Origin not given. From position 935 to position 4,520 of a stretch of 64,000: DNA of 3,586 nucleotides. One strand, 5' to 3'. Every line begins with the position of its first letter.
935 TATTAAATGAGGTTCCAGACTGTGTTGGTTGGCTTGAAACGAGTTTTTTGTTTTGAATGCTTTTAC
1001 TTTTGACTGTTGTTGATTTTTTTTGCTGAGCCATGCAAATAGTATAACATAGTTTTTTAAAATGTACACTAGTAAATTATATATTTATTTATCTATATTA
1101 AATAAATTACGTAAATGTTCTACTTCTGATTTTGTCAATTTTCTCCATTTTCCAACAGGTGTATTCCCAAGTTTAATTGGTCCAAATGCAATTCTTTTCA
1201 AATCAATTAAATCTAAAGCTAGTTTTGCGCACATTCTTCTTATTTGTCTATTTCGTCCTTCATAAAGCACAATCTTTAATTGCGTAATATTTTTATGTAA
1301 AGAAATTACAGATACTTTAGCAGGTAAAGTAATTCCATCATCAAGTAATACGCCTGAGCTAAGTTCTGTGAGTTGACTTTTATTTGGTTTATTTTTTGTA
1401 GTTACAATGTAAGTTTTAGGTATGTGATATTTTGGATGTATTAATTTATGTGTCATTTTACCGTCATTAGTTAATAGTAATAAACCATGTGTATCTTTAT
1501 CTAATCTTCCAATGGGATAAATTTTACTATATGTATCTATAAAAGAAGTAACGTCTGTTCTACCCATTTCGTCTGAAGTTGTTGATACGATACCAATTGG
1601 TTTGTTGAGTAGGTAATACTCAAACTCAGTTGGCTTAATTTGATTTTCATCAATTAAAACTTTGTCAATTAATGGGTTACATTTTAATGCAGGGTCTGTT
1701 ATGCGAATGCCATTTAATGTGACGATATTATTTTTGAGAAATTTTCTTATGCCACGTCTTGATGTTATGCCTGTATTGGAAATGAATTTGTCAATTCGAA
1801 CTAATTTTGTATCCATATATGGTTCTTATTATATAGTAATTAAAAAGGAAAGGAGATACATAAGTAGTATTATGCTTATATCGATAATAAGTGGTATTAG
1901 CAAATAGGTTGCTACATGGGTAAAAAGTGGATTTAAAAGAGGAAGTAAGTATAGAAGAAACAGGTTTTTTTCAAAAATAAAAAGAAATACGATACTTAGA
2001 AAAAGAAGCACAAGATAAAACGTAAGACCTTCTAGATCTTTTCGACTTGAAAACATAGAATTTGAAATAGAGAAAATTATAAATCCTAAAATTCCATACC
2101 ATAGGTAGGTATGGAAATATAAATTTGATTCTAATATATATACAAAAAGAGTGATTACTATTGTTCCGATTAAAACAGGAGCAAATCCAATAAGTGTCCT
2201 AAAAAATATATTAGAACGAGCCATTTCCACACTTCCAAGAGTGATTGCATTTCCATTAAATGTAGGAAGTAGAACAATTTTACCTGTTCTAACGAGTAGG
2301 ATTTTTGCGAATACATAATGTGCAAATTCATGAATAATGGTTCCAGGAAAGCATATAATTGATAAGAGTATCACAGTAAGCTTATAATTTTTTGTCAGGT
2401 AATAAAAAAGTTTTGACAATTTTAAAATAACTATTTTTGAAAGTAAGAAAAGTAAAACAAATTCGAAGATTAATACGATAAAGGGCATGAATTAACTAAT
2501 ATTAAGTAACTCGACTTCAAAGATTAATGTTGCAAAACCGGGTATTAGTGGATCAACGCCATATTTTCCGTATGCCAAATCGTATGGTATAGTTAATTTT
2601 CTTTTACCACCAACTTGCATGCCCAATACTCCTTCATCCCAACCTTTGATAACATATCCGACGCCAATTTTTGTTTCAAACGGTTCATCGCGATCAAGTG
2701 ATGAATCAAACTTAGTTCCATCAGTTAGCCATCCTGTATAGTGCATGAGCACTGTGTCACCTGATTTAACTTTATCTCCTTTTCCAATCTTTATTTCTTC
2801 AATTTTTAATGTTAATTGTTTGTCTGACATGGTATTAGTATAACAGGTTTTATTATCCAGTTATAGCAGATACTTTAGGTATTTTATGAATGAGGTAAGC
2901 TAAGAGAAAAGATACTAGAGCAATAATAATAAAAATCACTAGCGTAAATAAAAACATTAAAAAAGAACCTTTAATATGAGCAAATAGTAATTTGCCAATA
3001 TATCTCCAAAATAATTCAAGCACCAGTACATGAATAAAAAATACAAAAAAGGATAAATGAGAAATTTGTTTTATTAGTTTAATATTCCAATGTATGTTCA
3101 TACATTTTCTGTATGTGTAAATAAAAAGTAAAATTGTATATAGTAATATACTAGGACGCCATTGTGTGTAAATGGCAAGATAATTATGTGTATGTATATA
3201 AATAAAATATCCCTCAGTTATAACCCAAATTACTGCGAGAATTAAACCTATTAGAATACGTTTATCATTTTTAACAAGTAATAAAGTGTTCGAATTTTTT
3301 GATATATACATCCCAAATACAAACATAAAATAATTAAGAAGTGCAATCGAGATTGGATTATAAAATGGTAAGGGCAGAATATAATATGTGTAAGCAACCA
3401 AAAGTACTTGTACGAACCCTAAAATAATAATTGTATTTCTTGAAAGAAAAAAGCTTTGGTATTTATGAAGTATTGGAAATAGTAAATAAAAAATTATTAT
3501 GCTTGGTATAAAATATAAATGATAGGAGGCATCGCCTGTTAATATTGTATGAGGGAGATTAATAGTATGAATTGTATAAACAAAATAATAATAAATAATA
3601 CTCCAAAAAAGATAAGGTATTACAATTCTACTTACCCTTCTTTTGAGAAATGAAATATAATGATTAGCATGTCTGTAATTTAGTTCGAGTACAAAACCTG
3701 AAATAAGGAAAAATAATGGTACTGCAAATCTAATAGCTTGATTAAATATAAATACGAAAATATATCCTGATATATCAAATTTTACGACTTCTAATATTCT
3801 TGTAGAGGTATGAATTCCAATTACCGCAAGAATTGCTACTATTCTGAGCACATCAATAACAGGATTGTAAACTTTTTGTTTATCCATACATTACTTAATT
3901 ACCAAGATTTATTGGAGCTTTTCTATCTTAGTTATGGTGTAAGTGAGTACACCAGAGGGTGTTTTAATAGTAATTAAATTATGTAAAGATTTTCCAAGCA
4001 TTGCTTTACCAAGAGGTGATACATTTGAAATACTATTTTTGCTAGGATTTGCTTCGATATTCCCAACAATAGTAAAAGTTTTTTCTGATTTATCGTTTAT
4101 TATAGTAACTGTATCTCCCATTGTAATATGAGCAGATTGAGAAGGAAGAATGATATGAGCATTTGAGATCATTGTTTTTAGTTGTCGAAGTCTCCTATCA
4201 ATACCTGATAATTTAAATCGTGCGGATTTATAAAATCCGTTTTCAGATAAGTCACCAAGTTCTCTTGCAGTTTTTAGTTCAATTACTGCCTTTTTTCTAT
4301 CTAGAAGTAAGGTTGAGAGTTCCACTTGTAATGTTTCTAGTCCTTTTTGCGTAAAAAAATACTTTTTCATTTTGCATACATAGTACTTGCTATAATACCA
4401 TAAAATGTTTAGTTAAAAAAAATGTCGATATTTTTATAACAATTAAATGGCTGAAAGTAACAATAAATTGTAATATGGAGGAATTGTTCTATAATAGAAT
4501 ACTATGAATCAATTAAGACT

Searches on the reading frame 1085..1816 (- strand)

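Call 57: search_protein_families(library=pfam, proteins=[window:1085-1816:-], max_evalue=0.0001)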
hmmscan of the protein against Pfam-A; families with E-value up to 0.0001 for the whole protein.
window:1085-1816:- (243 aa): 2 families
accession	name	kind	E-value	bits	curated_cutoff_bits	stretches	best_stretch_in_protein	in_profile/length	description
PF00849.27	PseudoU_synth_2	-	2.7e-22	80.1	26.8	1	67-198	2-152/152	RNA pseudouridylate synthase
PF01479.30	S4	-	1.5e-06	28.2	22.8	1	6-46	1-42/48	S4 domain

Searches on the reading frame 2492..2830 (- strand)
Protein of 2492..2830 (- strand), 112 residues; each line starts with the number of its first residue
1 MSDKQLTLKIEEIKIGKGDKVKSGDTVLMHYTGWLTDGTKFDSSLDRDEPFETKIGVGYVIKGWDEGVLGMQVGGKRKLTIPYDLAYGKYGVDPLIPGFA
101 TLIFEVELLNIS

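Call 57: search_protein_families(library=pfam, proteins=[window:2492-2830:-], max_evalue=0.0001)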
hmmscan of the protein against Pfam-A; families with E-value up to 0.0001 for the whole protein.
window:2492-2830:- (112 aa): 1 family
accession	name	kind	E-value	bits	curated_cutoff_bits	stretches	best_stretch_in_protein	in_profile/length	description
PF00254.34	FKBP_C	-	8.4e-36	122.6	21.1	1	20-109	4-94/94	FKBP-type peptidyl-prolyl cis-trans isomerase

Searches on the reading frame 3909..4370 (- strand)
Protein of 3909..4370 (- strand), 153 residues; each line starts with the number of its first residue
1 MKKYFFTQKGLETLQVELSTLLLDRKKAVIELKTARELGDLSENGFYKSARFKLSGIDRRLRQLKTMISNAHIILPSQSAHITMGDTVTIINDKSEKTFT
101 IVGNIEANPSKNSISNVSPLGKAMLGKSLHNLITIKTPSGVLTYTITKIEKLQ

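Call 57: search_protein_families(library=pfam, proteins=[window:3909-4370:-], max_evalue=0.0001)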
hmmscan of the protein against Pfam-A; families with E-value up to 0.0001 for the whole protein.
window:3909-4370:- (153 aa): 2 families
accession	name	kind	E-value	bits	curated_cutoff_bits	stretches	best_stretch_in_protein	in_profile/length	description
PF01272.25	GreA_GreB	-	3.7e-21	75.3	26.9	1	80-150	4-76/77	Transcription elongation factor, GreA/GreB, C-term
PF03449.20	GreA_GreB_N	-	1.3e-16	60.9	24.5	1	6-73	3-71/71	Transcription elongation factor, N-terminal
